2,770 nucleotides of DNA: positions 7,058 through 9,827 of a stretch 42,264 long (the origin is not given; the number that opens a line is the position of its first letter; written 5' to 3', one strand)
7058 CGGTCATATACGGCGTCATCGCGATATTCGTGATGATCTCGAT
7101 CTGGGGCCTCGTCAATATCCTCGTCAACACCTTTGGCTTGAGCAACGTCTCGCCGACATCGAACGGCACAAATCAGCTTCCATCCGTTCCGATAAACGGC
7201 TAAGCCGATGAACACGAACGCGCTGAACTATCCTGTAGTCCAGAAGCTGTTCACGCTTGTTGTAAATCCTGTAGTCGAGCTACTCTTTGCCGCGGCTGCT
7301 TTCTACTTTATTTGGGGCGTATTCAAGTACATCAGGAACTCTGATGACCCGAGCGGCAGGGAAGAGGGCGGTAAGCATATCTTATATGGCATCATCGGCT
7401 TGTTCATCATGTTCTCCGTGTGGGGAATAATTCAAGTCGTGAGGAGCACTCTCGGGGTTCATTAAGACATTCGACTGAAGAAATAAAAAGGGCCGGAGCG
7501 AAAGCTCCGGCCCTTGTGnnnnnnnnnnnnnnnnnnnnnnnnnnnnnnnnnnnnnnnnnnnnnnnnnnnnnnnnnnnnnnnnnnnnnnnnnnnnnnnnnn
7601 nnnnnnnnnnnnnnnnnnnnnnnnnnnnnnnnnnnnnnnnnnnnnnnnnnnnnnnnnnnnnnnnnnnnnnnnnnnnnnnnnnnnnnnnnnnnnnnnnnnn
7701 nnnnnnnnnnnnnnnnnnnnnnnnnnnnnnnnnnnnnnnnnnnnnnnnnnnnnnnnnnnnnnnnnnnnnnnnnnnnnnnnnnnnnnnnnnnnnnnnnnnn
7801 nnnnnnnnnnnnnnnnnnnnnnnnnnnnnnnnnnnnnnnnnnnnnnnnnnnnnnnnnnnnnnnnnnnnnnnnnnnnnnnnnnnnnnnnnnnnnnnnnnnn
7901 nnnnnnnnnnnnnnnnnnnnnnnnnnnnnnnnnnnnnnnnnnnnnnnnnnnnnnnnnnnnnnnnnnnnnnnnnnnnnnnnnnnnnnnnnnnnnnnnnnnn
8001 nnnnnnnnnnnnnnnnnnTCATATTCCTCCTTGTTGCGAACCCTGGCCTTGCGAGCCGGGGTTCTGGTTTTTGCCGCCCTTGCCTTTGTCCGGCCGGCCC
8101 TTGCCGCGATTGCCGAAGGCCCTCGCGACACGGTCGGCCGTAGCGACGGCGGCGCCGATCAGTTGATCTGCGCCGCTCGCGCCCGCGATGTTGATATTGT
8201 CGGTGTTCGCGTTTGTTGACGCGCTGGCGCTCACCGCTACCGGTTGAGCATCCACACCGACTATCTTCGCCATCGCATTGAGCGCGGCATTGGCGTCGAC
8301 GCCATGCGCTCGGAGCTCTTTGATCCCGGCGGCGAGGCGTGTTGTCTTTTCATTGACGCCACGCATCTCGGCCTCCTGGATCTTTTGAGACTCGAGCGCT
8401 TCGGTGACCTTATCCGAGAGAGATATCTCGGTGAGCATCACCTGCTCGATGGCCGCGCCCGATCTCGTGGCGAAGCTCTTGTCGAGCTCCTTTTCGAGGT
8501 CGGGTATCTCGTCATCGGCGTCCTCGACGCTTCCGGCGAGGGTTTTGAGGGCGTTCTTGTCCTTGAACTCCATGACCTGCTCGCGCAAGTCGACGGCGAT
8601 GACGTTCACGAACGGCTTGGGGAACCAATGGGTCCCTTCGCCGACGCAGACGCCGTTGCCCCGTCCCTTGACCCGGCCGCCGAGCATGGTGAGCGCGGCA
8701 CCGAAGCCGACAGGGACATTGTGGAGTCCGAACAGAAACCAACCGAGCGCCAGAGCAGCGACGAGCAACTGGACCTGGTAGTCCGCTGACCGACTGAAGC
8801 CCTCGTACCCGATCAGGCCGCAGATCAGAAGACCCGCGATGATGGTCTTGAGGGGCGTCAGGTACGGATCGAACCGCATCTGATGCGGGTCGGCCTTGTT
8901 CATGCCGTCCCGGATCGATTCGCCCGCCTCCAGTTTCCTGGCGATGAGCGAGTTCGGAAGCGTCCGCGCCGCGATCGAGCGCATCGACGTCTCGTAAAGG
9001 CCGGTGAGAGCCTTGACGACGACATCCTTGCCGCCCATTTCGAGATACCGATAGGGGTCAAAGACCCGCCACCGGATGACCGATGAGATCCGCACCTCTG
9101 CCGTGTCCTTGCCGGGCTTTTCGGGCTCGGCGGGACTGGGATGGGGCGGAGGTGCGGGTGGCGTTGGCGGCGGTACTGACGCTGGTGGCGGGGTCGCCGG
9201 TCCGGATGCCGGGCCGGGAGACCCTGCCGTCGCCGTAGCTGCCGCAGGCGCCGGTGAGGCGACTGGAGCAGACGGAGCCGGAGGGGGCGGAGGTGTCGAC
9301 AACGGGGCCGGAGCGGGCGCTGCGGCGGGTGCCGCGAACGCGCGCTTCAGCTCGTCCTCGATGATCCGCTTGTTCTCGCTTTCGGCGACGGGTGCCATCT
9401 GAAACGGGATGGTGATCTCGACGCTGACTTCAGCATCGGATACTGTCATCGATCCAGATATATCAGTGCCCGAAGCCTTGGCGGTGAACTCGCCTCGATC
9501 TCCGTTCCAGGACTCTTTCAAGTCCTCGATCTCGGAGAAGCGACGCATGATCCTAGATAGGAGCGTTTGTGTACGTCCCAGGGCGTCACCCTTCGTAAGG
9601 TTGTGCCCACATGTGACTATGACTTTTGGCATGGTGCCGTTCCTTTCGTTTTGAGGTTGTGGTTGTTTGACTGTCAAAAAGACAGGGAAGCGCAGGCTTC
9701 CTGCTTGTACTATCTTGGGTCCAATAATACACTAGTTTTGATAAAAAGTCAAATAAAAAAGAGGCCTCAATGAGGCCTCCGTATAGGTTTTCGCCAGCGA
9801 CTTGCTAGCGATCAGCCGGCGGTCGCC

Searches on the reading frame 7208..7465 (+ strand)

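Call 13: search_protein_families(library=pfam, proteins=[window:7208-7465:+], max_evalue=0.01)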
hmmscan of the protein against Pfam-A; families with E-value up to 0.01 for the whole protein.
window:7208-7465:+ (85 aa): 1 family
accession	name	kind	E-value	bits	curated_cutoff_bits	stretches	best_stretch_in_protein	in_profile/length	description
PF18895.5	T4SS_pilin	-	1.6e-11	44.5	26.6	1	18-78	12-71/71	Type IV secretion system pilin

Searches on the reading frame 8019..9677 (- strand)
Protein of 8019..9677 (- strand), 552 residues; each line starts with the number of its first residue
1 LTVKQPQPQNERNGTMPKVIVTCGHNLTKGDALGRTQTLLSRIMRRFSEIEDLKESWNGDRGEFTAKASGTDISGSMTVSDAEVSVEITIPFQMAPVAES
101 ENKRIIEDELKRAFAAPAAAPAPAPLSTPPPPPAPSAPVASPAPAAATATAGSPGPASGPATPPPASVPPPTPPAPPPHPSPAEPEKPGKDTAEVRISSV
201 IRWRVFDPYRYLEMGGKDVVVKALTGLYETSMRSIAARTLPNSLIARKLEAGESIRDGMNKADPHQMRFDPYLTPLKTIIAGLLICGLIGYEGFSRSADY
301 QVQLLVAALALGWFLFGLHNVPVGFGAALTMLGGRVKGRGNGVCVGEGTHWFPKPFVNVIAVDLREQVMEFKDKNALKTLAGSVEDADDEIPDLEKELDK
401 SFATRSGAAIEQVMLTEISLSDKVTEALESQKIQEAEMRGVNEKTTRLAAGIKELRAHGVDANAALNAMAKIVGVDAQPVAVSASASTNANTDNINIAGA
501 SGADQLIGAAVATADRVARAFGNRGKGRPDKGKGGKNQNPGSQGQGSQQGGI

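Call 13: search_protein_families(library=pfam, proteins=[window:8019-9677:-], max_evalue=0.01)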
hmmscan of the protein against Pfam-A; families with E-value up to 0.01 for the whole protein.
window:8019-9677:- (552 aa): 2 families
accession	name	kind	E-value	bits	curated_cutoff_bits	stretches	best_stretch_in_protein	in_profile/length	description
PF09650.15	PHA_gran_rgn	-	1.5e-07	32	26.6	1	21-105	3-79/87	Putative polyhydroxyalkanoic acid system protein (PHA_gran_rgn)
PF01145.31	Band_7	-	1.3e-06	29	23.6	0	190-261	55-128/176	SPFH domain / Band 7 family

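Call 102: search_protein_families(library=padloc, proteins=[window:8019-9677:-], max_evalue=0.001)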
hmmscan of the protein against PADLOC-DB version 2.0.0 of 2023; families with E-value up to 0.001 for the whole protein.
window:8019-9677:- (552 aa): 0 families
